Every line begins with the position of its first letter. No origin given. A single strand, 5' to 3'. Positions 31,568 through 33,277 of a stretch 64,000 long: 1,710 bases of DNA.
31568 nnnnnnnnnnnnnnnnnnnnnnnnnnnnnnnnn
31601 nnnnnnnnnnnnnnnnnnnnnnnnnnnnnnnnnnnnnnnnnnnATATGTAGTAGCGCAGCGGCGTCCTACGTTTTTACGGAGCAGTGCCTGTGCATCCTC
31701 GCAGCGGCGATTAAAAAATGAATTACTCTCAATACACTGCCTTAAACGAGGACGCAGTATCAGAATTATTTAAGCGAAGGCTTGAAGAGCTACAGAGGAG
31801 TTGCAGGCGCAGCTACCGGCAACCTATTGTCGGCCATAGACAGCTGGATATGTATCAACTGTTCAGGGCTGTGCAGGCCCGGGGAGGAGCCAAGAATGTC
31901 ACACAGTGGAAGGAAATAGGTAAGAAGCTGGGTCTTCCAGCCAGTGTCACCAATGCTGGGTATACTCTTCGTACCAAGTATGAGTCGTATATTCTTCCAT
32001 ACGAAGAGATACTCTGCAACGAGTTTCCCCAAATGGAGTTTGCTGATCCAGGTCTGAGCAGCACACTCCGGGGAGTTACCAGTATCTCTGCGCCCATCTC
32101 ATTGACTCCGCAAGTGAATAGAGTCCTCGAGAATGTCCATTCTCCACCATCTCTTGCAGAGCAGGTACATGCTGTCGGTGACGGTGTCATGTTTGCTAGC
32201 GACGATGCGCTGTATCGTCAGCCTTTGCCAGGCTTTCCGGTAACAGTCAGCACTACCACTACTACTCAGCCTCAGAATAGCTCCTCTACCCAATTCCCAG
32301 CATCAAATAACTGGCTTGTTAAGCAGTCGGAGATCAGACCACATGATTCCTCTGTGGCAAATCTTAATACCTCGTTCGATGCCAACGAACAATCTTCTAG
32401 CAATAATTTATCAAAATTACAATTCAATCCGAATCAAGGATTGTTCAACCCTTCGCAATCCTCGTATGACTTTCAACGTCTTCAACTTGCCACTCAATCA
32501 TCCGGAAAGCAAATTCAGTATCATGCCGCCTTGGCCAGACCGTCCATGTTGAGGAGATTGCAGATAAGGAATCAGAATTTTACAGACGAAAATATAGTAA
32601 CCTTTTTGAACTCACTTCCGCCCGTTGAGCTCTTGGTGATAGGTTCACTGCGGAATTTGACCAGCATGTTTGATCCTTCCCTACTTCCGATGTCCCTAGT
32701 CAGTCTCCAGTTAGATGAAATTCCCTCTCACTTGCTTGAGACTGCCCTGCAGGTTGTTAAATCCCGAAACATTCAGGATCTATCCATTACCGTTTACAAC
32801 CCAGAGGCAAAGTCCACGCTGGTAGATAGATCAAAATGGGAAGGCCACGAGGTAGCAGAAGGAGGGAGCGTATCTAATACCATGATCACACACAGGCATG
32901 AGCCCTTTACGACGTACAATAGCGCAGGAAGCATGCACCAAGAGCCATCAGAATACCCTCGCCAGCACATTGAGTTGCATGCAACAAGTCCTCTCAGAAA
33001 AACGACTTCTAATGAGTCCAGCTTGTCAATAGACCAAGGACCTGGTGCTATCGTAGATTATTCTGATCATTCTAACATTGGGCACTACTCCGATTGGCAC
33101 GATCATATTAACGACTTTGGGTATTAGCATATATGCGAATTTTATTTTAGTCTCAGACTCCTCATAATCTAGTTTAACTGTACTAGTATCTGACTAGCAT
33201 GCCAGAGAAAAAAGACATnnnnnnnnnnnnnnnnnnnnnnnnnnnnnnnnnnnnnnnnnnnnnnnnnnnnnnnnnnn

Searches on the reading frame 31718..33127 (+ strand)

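Call 60: search_protein_families(library=pfam, proteins=[window:31718-33127:+], max_evalue=0.0001)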
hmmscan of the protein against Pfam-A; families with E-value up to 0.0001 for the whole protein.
window:31718-33127:+ (469 aa): 1 family
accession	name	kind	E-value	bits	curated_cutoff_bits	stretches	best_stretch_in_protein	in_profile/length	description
PF01388.27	ARID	-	2.7e-17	63.4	24.1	1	16-96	3-89/89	ARID/BRIGHT DNA binding domain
